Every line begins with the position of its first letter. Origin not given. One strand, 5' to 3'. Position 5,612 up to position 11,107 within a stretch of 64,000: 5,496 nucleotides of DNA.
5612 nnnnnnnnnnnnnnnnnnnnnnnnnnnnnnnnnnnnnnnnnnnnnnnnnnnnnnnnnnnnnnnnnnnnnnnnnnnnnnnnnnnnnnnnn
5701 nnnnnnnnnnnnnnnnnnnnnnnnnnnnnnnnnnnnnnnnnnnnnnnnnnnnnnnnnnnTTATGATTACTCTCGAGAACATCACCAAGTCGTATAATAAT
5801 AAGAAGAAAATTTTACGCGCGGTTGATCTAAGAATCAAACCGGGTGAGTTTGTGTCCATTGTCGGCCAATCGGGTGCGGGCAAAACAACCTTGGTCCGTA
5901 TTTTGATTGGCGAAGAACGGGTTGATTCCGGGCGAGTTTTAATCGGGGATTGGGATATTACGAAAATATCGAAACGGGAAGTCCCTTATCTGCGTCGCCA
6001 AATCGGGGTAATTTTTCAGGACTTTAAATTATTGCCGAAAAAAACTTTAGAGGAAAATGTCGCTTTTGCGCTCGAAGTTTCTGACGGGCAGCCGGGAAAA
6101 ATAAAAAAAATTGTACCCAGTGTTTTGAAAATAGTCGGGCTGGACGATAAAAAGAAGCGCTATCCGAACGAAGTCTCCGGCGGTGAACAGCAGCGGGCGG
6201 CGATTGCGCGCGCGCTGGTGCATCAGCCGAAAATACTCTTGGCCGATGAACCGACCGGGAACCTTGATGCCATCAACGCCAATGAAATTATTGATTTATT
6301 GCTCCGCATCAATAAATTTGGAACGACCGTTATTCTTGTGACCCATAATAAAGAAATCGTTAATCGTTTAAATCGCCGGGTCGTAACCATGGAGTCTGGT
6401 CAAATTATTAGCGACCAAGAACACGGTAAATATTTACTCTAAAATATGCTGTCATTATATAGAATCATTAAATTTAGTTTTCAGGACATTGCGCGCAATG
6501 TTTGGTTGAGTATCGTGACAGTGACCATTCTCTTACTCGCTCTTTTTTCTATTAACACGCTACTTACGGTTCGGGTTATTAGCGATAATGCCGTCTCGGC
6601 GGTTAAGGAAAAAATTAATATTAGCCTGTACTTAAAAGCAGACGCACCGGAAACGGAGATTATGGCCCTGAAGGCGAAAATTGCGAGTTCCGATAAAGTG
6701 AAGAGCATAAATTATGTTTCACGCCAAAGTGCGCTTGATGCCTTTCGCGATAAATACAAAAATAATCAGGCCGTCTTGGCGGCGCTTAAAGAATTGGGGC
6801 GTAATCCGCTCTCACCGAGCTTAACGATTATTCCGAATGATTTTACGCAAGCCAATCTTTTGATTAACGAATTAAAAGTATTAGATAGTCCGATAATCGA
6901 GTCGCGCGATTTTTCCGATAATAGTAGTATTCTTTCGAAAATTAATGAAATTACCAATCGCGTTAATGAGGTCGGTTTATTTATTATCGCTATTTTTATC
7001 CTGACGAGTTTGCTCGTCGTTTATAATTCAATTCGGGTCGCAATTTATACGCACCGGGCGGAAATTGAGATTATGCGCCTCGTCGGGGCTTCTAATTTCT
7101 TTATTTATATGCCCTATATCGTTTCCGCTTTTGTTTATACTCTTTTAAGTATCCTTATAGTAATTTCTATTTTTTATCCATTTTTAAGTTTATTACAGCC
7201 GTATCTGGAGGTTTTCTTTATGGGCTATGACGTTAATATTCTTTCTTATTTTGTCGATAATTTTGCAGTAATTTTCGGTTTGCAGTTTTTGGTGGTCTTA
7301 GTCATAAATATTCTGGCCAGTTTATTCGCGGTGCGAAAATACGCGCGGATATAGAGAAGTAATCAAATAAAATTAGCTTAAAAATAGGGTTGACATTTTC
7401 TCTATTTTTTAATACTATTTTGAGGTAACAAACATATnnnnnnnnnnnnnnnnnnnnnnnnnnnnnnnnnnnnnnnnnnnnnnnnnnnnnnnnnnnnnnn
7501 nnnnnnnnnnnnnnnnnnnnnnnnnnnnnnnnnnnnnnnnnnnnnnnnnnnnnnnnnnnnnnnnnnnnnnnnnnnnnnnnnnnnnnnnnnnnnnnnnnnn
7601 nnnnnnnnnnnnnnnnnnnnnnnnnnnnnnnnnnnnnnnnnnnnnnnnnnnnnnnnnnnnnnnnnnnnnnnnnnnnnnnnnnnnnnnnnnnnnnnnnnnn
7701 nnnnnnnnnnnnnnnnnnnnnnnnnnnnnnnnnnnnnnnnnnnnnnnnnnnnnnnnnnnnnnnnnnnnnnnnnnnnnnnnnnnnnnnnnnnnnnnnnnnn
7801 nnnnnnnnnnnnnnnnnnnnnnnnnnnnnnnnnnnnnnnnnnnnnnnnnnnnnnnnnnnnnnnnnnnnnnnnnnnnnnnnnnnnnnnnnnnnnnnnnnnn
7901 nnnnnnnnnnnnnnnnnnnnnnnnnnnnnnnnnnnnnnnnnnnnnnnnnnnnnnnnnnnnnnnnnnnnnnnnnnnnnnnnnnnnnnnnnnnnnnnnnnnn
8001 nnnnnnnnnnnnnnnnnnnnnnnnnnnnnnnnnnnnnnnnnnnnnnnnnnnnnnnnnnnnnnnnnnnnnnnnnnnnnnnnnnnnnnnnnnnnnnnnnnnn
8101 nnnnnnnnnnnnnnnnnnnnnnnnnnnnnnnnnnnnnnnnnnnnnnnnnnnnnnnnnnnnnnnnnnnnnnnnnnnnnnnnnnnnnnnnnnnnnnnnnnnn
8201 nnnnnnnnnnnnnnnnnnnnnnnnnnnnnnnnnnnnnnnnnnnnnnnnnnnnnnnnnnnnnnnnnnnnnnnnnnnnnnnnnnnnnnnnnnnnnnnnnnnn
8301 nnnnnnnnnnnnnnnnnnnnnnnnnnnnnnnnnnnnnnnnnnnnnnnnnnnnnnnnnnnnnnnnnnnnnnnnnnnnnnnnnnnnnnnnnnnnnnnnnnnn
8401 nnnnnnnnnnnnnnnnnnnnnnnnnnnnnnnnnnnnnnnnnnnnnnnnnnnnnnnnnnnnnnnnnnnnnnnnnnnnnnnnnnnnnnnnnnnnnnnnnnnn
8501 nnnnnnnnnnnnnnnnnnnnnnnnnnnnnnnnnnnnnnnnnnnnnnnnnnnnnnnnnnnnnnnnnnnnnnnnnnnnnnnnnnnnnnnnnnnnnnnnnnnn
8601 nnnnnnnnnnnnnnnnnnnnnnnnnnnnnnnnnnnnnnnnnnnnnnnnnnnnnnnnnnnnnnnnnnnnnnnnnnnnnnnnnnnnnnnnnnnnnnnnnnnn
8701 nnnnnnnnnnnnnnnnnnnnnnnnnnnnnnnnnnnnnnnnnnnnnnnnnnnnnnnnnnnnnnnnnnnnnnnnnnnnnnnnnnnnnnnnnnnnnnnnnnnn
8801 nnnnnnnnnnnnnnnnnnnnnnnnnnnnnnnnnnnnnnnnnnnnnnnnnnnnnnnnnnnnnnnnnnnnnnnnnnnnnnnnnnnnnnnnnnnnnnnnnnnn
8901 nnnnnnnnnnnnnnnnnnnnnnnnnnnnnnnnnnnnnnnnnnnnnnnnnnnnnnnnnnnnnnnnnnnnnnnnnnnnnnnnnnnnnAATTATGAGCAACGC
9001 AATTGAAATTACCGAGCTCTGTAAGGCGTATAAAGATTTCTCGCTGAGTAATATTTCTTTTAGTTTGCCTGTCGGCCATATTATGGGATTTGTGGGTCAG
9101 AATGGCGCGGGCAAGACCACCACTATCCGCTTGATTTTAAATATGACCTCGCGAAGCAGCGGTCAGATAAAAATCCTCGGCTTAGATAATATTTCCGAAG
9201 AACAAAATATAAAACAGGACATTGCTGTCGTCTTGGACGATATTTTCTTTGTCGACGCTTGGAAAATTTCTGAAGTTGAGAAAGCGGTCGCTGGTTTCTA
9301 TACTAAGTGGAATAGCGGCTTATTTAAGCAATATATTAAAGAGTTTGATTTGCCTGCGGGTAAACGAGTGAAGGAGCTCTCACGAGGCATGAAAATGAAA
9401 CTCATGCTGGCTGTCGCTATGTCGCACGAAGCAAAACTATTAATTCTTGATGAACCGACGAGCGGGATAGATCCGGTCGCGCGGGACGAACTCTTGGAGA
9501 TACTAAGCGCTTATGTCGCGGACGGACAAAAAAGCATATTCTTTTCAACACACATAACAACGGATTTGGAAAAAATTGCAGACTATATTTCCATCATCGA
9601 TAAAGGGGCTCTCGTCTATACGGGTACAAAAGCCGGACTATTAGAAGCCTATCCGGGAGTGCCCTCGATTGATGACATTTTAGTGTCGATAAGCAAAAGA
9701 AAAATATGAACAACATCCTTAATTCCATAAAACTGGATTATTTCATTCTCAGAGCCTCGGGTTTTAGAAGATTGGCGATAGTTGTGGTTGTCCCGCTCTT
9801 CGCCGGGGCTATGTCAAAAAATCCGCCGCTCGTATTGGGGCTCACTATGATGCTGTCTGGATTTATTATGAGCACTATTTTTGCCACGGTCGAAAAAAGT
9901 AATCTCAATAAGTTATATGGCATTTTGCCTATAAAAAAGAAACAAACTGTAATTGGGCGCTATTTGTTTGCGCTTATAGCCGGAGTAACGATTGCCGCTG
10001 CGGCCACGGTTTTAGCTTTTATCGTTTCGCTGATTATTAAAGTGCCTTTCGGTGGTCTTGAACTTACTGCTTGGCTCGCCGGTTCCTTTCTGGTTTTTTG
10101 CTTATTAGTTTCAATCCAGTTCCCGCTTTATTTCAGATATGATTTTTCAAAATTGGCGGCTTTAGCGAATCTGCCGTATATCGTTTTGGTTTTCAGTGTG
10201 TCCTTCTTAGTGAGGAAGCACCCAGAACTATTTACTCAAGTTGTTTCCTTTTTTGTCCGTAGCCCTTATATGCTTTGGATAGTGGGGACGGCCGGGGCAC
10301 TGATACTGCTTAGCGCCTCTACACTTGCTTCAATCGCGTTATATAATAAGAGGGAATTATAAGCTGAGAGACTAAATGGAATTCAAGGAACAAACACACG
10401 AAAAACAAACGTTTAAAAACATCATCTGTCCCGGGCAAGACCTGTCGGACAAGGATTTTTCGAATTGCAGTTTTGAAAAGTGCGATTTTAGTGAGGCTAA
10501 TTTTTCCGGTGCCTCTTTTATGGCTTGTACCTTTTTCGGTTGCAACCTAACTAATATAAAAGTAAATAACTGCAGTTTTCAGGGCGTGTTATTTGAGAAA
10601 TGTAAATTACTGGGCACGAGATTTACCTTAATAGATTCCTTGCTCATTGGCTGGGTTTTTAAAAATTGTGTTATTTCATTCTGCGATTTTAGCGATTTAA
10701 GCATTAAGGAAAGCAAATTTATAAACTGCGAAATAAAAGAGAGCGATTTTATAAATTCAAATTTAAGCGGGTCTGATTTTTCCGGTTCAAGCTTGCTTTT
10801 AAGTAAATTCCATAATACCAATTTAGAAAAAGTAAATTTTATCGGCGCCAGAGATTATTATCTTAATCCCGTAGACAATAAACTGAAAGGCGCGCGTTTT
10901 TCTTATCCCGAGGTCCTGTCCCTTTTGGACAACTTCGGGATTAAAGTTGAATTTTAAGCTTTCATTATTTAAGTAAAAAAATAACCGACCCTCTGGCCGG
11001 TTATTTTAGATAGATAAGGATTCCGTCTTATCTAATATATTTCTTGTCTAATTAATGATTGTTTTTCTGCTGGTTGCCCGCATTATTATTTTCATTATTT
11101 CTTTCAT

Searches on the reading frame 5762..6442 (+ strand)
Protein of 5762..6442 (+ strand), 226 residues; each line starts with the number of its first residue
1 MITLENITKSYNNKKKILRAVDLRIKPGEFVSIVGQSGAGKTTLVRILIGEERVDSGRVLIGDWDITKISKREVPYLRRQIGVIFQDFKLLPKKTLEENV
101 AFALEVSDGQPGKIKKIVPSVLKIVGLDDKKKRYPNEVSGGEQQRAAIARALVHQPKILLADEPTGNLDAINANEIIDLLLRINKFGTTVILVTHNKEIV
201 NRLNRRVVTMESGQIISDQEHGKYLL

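Call 21: search_protein_families(library=pfam, proteins=[window:5762-6442:+], max_evalue=0.001)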
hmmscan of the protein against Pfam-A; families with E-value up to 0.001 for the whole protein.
window:5762-6442:+ (226 aa): 7 families
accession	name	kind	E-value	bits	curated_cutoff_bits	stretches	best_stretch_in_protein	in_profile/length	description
PF00005.33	ABC_tran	-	1.4e-35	123.3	25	1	18-165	1-136/137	ABC transporter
PF13304.12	AAA_21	-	1.4e-07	32.3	27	1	121-201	221-304/304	AAA domain, putative AbiEii toxin, Type IV TA system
PF13401.12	AAA_22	-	1.7e-05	25.6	27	1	29-201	6-128/130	AAA domain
PF02463.25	SMC_N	-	7.6e-05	22.7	40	1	20-208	17-210/220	RecF/RecN/SMC N terminal domain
PF13191.12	AAA_16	-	8.2e-05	23.6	32.6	1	18-97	13-91/167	AAA ATPase domain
PF03193.22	RsgA_GTPase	-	0.00027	21.2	30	1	13-57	92-135/174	RsgA GTPase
PF20720.3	nSTAND3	-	0.00052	20.2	27.2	0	29-50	18-39/155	Novel STAND NTPase 3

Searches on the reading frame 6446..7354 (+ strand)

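Call 21: search_protein_families(library=pfam, proteins=[window:6446-7354:+], max_evalue=0.001)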
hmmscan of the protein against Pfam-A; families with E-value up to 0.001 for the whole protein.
window:6446-7354:+ (302 aa): 2 families
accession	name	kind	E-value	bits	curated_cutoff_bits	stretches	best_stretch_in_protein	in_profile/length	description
PF18075.7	FtsX_ECD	-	3.8e-14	53.5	23.5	1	58-146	2-90/96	FtsX extracellular domain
PF02687.27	FtsX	-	8.2e-10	39.2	25.5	1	179-298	2-118/120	FtsX-like permease C-terminal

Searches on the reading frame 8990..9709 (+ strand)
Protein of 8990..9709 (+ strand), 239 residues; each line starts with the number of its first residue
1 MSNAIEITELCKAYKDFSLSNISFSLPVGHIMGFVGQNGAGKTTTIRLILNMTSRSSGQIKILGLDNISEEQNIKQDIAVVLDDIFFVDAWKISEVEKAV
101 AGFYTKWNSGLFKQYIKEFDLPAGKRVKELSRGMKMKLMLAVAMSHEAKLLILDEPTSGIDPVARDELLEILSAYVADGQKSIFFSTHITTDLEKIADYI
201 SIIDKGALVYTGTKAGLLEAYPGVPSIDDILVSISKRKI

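Call 21: search_protein_families(library=pfam, proteins=[window:8990-9709:+], max_evalue=0.001)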
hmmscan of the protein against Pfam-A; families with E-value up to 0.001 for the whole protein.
window:8990-9709:+ (239 aa): 4 families
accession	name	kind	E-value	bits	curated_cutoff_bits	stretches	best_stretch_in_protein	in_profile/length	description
PF00005.33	ABC_tran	-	1.2e-24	87.9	25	1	19-158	1-137/137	ABC transporter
PF13304.12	AAA_21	-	2.8e-12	47.8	27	1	129-188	237-298/304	AAA domain, putative AbiEii toxin, Type IV TA system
PF13401.12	AAA_22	-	0.00023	21.9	27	1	34-175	10-107/130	AAA domain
PF02463.25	SMC_N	-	0.00081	19.3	40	0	33-195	28-204/220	RecF/RecN/SMC N terminal domain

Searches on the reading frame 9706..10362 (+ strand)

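Call 21: search_protein_families(library=pfam, proteins=[window:9706-10362:+], max_evalue=0.001)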
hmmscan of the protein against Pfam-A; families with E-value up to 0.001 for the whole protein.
window:9706-10362:+ (218 aa): 1 family
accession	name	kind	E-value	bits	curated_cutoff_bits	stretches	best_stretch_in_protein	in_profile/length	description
PF13346.12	ABC2_membrane_5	-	1.5e-21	77.3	25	1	10-214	5-205/205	ABC-2 family transporter protein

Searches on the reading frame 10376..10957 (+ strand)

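Call 21: search_protein_families(library=pfam, proteins=[window:10376-10957:+], max_evalue=0.001)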
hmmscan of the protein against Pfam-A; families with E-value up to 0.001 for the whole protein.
window:10376-10957:+ (193 aa): 4 families
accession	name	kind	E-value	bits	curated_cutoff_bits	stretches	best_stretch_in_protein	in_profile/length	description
PF13599.13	Pentapeptide_4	-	9.3e-23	80.5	38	2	27-87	2-62/78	Pentapeptide repeat region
PF00805.28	Pentapeptide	-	4.3e-20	71.4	20.2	3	123-158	1-36/40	Pentapeptide repeats (8 copies)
PF13576.12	Pentapeptide_3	-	3.4e-12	46.8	27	1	24-58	7-44/48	Pentapeptide repeats (9 copies)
PF23894.2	LD_SV2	-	2.8e-09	37.6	29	2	94-144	41-91/92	SV2A/B/C luminal domain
